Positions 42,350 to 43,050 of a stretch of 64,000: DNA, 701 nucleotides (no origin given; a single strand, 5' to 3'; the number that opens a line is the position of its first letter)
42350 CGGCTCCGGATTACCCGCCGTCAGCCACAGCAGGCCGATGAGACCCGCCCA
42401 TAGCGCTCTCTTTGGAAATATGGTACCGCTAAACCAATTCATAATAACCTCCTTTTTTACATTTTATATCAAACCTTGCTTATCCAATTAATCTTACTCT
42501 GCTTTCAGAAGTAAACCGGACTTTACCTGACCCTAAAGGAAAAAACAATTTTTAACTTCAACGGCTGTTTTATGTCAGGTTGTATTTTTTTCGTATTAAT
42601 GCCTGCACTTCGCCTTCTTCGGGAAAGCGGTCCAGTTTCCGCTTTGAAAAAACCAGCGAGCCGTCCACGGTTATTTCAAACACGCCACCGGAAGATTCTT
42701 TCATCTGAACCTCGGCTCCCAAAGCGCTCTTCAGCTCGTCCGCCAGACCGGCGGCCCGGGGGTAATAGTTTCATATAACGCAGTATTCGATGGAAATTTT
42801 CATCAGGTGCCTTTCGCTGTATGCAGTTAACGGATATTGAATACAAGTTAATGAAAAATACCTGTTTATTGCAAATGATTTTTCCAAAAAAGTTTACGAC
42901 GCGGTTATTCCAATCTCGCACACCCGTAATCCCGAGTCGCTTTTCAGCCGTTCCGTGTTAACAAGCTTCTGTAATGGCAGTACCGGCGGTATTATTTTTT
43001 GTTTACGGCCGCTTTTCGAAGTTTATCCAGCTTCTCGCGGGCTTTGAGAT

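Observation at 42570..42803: Hidden SelW/Rdx-family selenoprotein gene with in-frame TGA at the CxxU redox motif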

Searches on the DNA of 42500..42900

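Call 27: search_rna_families(source=window, start=42500, end=42900, threshold=evalue, max_evalue=10, show_alignments=3)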
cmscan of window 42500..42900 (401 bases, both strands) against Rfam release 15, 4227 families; matches with E-value up to 10: 2.
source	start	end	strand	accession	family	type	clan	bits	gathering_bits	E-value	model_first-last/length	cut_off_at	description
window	42532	42616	-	RF02510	PYLIS_3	Cis-reg;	-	19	38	0.087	1-100/100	no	Pyrrolysine insertion sequence mttB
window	42675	42736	-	RF01147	sR12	Gene; snRNA; snoRNA; CD-box;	-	12.4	38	3.6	1-52/52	no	Small nucleolar RNA sR12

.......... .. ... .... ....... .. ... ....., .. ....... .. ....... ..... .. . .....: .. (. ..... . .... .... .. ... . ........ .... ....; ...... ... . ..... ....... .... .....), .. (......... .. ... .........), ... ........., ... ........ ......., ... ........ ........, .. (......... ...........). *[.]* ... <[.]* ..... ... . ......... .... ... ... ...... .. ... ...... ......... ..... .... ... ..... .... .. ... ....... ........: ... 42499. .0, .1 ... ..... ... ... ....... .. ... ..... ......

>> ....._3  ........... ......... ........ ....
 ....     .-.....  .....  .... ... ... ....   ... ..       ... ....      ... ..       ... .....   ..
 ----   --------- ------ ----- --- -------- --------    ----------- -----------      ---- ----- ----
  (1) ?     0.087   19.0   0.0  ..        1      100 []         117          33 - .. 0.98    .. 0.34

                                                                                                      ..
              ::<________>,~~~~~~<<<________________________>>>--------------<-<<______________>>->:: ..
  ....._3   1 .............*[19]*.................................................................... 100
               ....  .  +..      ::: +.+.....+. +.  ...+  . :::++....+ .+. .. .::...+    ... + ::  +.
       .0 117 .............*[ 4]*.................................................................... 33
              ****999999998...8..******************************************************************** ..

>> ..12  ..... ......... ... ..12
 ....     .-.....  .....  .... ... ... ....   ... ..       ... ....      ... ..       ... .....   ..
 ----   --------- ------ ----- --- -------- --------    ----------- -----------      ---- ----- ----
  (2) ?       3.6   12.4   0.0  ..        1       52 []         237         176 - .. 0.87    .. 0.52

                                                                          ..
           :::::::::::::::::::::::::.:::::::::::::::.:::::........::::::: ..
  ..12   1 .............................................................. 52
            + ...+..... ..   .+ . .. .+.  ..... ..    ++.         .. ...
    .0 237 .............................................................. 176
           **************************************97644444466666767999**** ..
